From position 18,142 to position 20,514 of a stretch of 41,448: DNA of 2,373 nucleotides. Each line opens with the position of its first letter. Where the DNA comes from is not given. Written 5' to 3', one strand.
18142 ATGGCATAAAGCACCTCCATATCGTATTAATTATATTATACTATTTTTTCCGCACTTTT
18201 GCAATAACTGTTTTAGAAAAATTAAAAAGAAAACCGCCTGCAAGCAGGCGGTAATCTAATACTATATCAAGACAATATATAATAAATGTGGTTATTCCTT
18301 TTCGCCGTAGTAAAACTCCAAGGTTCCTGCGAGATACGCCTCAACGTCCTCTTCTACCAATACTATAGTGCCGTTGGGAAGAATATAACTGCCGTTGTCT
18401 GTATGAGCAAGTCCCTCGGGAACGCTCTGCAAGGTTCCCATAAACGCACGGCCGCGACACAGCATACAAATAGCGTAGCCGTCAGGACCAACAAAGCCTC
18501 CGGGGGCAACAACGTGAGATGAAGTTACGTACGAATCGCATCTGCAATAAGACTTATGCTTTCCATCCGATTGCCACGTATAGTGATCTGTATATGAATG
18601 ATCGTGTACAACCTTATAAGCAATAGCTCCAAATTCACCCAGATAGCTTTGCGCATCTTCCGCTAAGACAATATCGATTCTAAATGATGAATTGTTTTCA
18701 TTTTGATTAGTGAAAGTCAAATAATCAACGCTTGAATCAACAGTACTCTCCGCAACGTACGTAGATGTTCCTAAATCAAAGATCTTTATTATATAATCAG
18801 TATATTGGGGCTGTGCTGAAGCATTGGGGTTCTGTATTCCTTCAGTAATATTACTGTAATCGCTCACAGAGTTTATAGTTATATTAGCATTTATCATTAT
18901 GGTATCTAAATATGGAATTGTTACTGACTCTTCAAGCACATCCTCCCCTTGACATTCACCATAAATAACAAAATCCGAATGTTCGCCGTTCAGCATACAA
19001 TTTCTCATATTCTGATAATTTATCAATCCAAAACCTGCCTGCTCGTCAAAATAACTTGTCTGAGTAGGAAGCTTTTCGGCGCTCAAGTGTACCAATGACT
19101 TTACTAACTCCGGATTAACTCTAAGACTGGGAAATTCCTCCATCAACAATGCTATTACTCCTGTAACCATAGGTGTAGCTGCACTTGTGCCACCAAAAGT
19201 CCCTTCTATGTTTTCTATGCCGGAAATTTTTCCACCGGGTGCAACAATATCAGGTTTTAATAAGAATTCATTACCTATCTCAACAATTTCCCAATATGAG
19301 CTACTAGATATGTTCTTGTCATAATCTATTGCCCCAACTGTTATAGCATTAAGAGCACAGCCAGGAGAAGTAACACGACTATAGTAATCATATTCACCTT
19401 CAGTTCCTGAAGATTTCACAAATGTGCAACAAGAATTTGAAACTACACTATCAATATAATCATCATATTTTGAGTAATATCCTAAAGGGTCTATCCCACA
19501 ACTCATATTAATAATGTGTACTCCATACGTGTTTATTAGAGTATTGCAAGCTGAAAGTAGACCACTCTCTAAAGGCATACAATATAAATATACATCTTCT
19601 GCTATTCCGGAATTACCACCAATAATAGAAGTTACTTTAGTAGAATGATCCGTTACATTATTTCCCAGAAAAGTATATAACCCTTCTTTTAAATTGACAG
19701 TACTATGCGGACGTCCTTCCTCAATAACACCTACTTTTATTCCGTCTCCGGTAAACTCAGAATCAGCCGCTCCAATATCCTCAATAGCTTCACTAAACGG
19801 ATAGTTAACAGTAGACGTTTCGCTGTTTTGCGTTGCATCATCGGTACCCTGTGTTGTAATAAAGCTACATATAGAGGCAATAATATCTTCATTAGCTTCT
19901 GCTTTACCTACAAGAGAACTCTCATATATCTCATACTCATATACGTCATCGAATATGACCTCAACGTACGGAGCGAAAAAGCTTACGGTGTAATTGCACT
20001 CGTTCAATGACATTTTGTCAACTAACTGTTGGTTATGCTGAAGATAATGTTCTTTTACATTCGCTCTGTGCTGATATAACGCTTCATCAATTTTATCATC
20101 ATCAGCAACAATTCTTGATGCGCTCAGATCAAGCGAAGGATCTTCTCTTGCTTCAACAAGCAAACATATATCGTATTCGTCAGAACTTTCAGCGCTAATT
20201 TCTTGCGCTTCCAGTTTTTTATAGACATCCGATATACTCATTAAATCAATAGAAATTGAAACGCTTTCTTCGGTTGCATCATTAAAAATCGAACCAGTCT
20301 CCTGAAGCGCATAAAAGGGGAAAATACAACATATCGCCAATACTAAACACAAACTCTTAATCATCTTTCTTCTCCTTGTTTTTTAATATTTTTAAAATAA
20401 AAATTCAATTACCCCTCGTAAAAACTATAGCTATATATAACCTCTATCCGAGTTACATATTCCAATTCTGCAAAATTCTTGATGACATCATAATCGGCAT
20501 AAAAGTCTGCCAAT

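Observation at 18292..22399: Sigma factor / single-pass membrane protein / secreted subtilase homolog with Asp-to-Glu and Asn-to-Thr active-site changes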

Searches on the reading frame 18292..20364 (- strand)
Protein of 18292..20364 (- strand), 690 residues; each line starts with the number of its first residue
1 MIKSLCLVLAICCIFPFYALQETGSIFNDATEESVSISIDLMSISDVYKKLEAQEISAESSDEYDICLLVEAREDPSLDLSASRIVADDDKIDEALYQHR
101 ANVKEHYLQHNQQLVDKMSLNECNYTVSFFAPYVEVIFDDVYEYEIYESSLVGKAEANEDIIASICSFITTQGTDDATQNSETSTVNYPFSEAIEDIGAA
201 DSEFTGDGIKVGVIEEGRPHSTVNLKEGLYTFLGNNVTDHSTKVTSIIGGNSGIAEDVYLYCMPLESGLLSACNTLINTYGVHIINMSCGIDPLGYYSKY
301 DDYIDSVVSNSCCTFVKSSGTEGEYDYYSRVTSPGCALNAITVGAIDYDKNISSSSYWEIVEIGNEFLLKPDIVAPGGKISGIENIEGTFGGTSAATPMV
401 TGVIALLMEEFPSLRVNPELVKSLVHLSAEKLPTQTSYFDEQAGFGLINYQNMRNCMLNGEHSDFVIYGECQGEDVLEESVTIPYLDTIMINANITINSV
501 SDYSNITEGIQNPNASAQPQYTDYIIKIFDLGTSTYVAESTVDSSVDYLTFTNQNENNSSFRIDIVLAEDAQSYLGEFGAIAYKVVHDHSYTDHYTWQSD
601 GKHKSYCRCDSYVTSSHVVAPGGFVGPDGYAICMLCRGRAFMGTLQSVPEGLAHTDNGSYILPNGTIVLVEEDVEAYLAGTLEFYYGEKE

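Call 3: search_protein_families(library=pfam, proteins=[window:18292-20364:-], max_evalue=0.1)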
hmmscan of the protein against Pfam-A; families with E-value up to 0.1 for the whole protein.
window:18292-20364:- (690 aa): 1 family
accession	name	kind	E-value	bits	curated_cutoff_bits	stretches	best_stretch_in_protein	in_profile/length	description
PF00082.27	Peptidase_S8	-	2e-24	86.9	21.8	1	206-446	1-288/288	Subtilase family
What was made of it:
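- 18991..19797 (-): S8 catalytic domain (residues about 190-458). Key residues are Glu215 (19720-19722), His240 (19645-19647), Thr321 (19402-19404) and Ser394 (19183-19185). PF00082 scores 2e-24 (call 3).
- On Peptidase S8 (subtilase, PF00082): PF00082 scores 2e-24 at 86.9 bits against a cut-off of 21.8, over the full profile 1-288 (call 3).
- Checked: S8: PF00082 at 2e-24, residues 206-446 (call 3).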

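Call 4: search_protein_families(library=ncbifam, proteins=[window:18292-20364:-], max_evalue=0.1)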
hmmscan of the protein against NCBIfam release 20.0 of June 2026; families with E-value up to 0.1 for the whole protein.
window:18292-20364:- (690 aa): 6 families
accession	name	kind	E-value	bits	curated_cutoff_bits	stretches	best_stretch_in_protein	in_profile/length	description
NF040809.1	germ_prot_CspBA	exception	3.1e-12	45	1250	1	331-479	396-547/1099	bifunctional germination protease/germinant receptor pseudoprotease CspBA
TIGR03921.1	T7SS_mycosin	equivalog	6.7e-08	32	278.75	1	281-449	115-280/353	type VII secretion-associated serine protease mycosin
NF033595.1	denti_PrtP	equivalog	4.3e-06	25.6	300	1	387-455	436-503/606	dentilisin complex serine proteinase subunit PrtP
NF042956.1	IteS_antiphage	equivalog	3.2e-05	22.4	900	1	322-446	405-551/747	S8 family anti-phage peptidase IteS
TIGR03895.1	protease_PatA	subfamily_domain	8.1e-05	21.5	421.05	1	332-410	105-179/606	PatA/PatG family cyanobactin maturation protease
NF051851.1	AtpSerPepEprS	equivalog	0.043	11.8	1700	1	388-450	298-359/988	autotransporter serine peptidase EprS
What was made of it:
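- Checked: Membrane protein: no Pfam or NCBIfam family (calls 3, 4).
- There is a weak NCBIfam similarity to CspBA (3e-12, far below its cut-off; call 4).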

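Call 5: search_solved_structures(query=window:18292-20364:-, max_evalue=0.001, show_alignments=4)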
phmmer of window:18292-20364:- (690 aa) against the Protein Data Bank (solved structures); distinct sequences matched with E-value up to 0.001: 61 (the best 60 are shown).
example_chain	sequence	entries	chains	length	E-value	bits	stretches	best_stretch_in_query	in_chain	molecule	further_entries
8uwc_A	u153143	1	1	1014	8e-09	38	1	281-441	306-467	Membrane-bound transcription factor site-1 protease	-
8uw8_A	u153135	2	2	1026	8.2e-09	38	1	281-441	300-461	Membrane-bound transcription factor site-1 protease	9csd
9sj6_C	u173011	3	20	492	3.8e-07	32.5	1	330-458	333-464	Subtilisin-like serine germination related protease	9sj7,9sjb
1dui_A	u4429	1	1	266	4.7e-07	32.2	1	201-450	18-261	PROTEIN (SUBTILISIN BPN')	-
1gnv_A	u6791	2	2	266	8.6e-07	31.3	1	201-432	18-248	SUBTILISIN BPN'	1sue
1sua_A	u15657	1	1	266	1.4e-06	30.6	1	201-432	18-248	SUBTILISIN BPN'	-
1spb_S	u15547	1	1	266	1.6e-06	30.4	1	201-450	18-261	SUBTILISIN BPN'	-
6u9l_S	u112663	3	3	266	2.8e-06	29.6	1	202-435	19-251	SUBTILISIN BPN'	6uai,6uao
1q5p_A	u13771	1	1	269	2.8e-06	29.6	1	199-414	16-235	Serine protease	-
1gns_A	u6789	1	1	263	6e-06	28.5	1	202-432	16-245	SUBTILISIN BPN'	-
6ube_S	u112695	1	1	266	6.1e-06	28.5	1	202-435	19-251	SUBTILISIN BPN'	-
3afg_A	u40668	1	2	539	6.2e-06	28.5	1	278-430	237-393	Subtilisin-like serine protease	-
9ues_B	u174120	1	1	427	6.8e-06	28.3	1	278-430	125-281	Subtilisin-like serine protease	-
1mpt_A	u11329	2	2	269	7.8e-06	28.2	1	199-414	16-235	M-PROTEASE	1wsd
1st3_A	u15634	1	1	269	8.2e-06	28.1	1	199-414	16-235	SUBTILISIN BL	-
1wmd_A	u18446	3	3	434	1.5e-05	27.2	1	268-452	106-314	protease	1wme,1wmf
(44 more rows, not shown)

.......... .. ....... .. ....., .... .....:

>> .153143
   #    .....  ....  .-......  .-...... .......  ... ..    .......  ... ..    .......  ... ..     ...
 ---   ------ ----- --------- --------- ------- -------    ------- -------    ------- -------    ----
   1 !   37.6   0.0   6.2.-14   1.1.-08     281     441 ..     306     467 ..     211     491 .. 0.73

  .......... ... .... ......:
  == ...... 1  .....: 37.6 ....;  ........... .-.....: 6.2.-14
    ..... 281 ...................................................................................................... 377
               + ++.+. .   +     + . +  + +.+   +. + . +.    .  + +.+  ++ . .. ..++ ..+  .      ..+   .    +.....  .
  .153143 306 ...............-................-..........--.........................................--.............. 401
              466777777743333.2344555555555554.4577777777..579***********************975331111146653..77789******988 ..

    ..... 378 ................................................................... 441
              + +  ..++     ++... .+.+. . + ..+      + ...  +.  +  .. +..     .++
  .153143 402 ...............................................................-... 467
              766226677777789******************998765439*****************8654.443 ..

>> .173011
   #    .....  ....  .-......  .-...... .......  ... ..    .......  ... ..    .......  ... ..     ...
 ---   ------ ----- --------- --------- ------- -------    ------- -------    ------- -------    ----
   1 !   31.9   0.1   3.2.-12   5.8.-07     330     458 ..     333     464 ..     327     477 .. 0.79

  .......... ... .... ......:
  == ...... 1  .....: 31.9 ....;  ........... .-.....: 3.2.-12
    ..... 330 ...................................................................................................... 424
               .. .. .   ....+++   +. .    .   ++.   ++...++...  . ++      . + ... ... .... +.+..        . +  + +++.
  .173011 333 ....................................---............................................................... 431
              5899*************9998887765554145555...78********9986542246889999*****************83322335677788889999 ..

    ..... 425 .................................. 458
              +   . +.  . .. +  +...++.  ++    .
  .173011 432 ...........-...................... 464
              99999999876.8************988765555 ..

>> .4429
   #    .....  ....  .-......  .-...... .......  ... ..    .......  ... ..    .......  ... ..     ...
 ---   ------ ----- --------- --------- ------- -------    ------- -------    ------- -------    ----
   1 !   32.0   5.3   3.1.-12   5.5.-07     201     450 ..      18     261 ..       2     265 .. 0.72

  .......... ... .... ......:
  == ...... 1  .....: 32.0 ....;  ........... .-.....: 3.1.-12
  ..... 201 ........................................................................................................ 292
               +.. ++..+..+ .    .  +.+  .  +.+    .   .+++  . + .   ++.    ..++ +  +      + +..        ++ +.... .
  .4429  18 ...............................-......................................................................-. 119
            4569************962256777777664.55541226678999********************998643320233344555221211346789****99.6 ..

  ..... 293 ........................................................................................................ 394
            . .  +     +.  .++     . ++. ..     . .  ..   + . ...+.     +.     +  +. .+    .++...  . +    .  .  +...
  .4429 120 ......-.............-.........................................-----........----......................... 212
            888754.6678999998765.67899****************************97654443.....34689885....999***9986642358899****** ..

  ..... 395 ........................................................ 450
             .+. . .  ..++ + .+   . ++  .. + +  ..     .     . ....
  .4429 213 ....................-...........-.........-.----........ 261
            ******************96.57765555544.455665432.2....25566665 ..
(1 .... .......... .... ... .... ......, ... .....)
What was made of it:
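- Checked: HMMER against subtilisin BPN' places E215 opposite Asp32, T321 opposite Asn155, and S394 opposite Ser221 (call 5).
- Tried and rejected: Pairwise alignment to BPN' (call 5).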

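Call 6: find_homologous_proteins(query=window:18292-20364:-, max_evalue=0.00001)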
Query window:18292-20364:- (690 aa): 109 proteins with E <= 0.00001 among 8000 candidates.
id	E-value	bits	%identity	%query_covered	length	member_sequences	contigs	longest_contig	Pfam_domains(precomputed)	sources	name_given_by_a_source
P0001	0.0e+0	1557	100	100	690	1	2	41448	PF00082.28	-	-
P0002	0.0e+0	1174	78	100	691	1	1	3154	PF00082.28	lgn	-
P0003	0.0e+0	1119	75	100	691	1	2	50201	PF00082.28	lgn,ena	-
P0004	3.9e-206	705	50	100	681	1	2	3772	PF00082.28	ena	-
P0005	6.9e-205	701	53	96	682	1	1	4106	PF00082.28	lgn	-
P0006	1.6e-202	693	52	99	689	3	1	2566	PF00082.28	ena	-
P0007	2.0e-199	683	51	99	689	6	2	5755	PF00082.28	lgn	-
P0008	1.2e-196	674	50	100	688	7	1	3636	PF00082.28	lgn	-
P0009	3.6e-196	672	50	100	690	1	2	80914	PF00082.28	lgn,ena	-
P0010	3.0e-195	669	51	96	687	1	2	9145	PF00082.28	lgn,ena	-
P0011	7.1e-193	661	48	100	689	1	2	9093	PF00082.28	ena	-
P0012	2.2e-183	630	48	95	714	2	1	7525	PF00082.28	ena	-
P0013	6.0e-180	618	43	100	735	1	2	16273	PF00082.28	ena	-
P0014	7.5e-180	618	47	95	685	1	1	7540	PF00082.28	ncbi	-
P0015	3.8e-178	613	46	99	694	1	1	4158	PF00082.28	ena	-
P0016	1.3e-177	611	46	100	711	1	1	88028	PF00082.28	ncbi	-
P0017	2.8e-177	610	46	94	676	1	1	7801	PF00082.28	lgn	-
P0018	1.4e-175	604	46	99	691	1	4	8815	PF00082.28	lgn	-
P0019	3.9e-175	603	46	100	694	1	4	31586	PF00082.28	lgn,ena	-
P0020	1.9e-171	590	45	100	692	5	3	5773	PF00082.28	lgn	-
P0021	3.5e-170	586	46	99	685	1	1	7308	PF00082.28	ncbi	-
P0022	1.0e-169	585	44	99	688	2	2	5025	PF00082.28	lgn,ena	-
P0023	9.8e-168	578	45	99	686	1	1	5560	PF00082.28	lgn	-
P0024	1.4e-167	578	45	99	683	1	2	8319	PF00082.28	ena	-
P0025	1.5e-166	574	47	92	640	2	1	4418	PF00082.28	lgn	-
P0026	6.5e-165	569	45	100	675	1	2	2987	PF00082.28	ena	-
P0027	7.0e-164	565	44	99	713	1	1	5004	PF00082.28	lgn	-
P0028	3.5e-159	550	43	99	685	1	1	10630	PF00082.28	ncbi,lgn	-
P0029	3.1e-157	543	44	100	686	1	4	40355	PF00082.28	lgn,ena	-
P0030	1.3e-156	541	43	99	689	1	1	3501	PF00082.28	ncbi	-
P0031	1.7e-156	541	41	100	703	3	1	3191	PF00082.28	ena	-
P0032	1.9e-155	537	42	100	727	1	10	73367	PF00082.28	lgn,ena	-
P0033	2.0e-155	537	43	100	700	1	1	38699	PF00082.28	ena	-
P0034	2.5e-152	527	43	94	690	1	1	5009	PF00082.28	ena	-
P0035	2.8e-152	527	42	99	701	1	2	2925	PF00082.28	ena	-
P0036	4.6e-152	526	40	99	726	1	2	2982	PF00082.28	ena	-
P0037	4.1e-151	523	48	85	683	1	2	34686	PF00082.28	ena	-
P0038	2.5e-148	514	44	90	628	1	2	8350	PF00082.28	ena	-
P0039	8.3e-148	512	41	99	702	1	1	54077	PF00082.28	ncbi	-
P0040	6.4e-147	509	44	89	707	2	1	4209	PF00082.28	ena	-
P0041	3.5e-144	500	41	99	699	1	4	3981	PF00082.28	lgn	-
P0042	8.9e-142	492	41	93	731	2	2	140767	PF00082.28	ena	-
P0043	2.8e-137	477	41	92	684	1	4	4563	PF00082.28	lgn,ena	-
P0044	3.6e-129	451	38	90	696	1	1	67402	PF00082.28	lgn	-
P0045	2.1e-124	435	46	72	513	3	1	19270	PF00082.28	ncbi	-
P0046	3.7e-123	431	37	96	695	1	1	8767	PF00082.28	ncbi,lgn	-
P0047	3.8e-122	427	56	58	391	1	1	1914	PF00082.28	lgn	-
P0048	9.5e-121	423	42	84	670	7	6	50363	PF00082.28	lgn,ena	-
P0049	1.6e-119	419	40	88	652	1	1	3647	PF00082.28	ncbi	-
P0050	2.3e-118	415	38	92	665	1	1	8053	PF00082.28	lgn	-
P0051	4.3e-102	361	37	86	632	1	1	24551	PF00082.28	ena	-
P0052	3.8e-98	348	38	86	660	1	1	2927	PF00082.28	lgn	-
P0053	3.1e-96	342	37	85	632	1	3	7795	PF00082.28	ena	-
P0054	7.2e-95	337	36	89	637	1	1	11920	PF00082.28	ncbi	-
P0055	1.0e-72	264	32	93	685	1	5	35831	PF00082.28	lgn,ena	-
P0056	3.5e-61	226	31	82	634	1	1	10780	PF00082.28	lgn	-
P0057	1.6e-58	217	32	94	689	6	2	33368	PF00082.28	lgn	-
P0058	1.3e-55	208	31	89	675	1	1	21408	PF00082.28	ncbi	-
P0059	1.0e-51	195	29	87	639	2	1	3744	PF00082.28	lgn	-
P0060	1.6e-51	194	29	92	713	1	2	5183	PF00082.28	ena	-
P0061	4.5e-49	186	31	84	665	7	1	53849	PF00082.28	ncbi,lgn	-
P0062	3.0e-47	180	28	84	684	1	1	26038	PF00082.28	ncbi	-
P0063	5.1e-42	163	33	63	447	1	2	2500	PF00082.28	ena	-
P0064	1.2e-32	132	30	70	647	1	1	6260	PF00082.28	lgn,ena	-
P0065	1.8e-30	124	31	57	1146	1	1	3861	PF02368.25,PF00082.28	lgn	-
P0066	1.7e-27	115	28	67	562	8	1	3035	PF00082.28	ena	-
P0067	1.2e-26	112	27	71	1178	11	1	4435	PF02368.25,PF00082.28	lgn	-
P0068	8.0e-25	106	29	58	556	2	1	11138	PF00082.28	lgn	-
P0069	1.7e-23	101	27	71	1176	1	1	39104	PF00082.28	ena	-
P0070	4.1e-23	100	33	41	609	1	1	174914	PF00082.28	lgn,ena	-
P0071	5.3e-21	93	29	51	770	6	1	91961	PF00082.28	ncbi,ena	-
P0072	1.3e-20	92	29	51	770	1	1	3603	PF00082.28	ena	-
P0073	1.3e-20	92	29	51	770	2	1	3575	PF00082.28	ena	-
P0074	6.5e-19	86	28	70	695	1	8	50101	PF00082.28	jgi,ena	-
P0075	4.0e-18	84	35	35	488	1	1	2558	PF00082.28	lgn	-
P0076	4.5e-17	80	32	37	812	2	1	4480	PF00404.25,PF14200.13,PF00082.28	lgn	-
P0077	1.3e-15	75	28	60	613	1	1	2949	PF00082.28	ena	-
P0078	5.1e-15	73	36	36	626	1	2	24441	PF00082.28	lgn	-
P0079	8.3e-14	69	32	33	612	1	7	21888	PF00082.28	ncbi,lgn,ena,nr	ncbi:MAG: S8 family peptidase [Clostridia bacterium]|nr:S8 family peptidase [Clostridia bacterium]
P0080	1.4e-13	69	31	39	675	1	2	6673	PF00082.28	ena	-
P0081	1.8e-12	65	33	32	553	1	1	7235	PF00082.28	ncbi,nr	ncbi:hypothetical protein FACS1894132_12520 [Clostridia bacterium]|nr:hypothetical protein FACS18941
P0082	9.6e-12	63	33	36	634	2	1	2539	PF00082.28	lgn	-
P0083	1.6e-11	62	31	37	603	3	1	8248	PF00082.28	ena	-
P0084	9.0e-11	59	35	26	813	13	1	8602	PF02368.25,PF00082.28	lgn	-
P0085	9.4e-11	59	26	50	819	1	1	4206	PF00082.28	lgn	-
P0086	1.5e-9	55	31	35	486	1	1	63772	PF05922.22,PF00082.28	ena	-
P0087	1.8e-9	55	27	39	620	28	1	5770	PF00082.28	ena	-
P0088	4.6e-9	54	29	49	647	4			PF00082.28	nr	nr:S8 family serine peptidase [Candidatus Freyarchaeota archaeon]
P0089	5.3e-9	54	25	76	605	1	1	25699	PF04151.22,PF00082.28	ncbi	-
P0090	1.2e-8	52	46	15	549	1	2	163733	PF18237.7,PF00082.28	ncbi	-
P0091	1.7e-8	52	29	36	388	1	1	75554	PF00082.28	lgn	-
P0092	2.2e-8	52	34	24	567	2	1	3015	PF00082.28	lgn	-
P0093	3.9e-8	51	34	20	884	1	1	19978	PF00404.25,PF00082.28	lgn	-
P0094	4.7e-8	50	35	22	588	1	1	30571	PF00082.28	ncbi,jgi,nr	ncbi:MAG: S8 family serine peptidase [Fibromonadaceae bacterium]|jgi:hypothetical protein|nr:S8 fami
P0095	5.3e-8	50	31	31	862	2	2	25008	PF00082.28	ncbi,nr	ncbi:MAG: S8 family peptidase [Clostridia bacterium]|nr:S8 family peptidase [Clostridia bacterium]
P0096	5.3e-8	50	29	38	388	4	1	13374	PF00082.28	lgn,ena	-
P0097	6.9e-8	50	28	39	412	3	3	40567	PF00082.28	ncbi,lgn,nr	ncbi:MAG TPA: S8 family peptidase [Clostridia bacterium]|nr:S8 family peptidase [Clostridia bacteriu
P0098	9.0e-8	50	31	33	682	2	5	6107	PF00082.28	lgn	-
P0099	1.4e-7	49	33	18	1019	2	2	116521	PF00082.28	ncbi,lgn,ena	-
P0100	1.7e-7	49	29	37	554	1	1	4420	PF00082.28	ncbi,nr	ncbi:MAG: S8 family serine peptidase [Candidatus Odinarchaeota archaeon]|nr:S8 family serine peptida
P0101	2.4e-7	48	31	19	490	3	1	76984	PF00082.28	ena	-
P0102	5.7e-7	47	37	22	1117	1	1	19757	PF00082.28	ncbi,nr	ncbi:S8 family serine peptidase [Candidatus Woesearchaeota archaeon]|nr:S8 family serine peptidase [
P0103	8.2e-7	46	34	22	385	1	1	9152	PF00082.28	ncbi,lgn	-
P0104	1.0e-6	46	32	33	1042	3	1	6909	PF00082.28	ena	-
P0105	1.6e-6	45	35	12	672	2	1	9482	PF02225.28,PF00082.28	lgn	-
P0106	2.1e-6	45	29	52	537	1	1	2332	PF00082.28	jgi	jgi:subtilisin family serine protease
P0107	4.6e-6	44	32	31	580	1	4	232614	PF00082.28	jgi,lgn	jgi:hypothetical protein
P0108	7.0e-6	43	27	39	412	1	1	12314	PF00082.28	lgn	-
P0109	8.0e-6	43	29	33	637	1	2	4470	PF00082.28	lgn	-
